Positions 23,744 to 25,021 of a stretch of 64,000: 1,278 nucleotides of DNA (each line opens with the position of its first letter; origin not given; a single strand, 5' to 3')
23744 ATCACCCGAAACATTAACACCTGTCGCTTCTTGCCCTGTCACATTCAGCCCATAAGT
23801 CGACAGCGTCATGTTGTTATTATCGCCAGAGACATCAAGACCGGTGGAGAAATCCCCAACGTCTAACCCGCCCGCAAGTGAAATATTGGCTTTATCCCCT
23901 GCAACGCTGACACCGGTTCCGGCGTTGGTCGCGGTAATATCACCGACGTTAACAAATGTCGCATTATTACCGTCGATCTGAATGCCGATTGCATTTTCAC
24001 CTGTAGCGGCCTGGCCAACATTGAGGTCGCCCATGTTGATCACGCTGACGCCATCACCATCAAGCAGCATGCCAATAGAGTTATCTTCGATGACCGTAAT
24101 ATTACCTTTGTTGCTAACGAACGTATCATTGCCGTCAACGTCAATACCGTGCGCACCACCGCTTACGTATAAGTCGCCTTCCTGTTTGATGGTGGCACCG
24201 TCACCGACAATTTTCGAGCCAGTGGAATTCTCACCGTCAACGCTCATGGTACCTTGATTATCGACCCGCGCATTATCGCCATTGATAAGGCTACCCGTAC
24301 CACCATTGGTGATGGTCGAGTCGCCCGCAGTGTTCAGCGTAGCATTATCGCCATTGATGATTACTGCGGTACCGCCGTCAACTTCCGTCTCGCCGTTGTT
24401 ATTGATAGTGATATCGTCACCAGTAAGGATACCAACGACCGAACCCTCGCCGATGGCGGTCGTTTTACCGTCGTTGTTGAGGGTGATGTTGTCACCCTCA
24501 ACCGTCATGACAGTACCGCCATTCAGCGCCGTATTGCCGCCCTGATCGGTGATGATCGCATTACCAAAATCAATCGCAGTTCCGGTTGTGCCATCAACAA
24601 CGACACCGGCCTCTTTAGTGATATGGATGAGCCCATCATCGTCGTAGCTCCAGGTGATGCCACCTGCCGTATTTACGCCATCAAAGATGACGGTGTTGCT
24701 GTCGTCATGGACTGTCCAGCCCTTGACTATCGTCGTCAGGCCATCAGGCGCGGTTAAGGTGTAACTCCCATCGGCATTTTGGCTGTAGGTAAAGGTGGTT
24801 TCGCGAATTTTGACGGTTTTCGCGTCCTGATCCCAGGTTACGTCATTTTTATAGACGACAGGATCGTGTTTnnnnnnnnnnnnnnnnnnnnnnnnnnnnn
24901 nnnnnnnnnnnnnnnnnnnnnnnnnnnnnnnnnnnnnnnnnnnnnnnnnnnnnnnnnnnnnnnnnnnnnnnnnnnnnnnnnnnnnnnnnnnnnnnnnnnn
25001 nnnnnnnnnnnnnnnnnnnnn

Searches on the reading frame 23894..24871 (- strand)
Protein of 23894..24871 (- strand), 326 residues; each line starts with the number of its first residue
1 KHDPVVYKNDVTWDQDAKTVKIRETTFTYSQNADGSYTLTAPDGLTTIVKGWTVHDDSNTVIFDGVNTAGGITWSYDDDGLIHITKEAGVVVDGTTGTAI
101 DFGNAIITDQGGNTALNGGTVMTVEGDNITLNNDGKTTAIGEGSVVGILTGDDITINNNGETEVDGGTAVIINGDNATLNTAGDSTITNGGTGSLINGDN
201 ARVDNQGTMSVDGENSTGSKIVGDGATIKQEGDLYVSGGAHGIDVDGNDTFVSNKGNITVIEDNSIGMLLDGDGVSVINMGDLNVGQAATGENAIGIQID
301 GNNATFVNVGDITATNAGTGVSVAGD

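Call 13: find_homologous_proteins(query=window:23894-24871:-, max_evalue=0.00001)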
Query seq(326 aa) (326 aa): 8 proteins with E <= 0.00001 among 7425 candidates.
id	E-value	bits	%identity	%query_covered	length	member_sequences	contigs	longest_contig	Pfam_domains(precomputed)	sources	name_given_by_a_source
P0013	8.2e-101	356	92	57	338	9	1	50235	PF25784.2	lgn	-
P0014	6.1e-81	290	53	86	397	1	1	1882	PF25784.2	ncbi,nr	ncbi:autotransporter adhesin BigA, partial [Escherichia coli]|nr:autotransporter adhesin BigA [Esche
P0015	1.2e-80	289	53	85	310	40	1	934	PF25784.2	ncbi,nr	ncbi:MAG: autotransporter adhesin BigA, partial [Escherichia coli]|nr:autotransporter adhesin BigA [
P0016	1.4e-74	269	89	43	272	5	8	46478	PF25784.2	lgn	-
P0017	4.8e-67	245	69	56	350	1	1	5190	PF25784.2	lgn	-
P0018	8.0e-22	96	95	19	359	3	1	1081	PF27417.1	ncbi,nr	ncbi:MAG: autotransporter domain-containing protein, partial [Escherichia coli]|nr:autotransporter d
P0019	5.5e-18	83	92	15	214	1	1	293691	PF25784.2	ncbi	-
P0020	2.7e-6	45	90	10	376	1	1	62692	PF13649.13,PF12147.15,PF25784.2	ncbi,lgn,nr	ncbi:hypothetical protein FPH09_002921 [Escherichia coli]|nr:hypothetical protein [Escherichia coli]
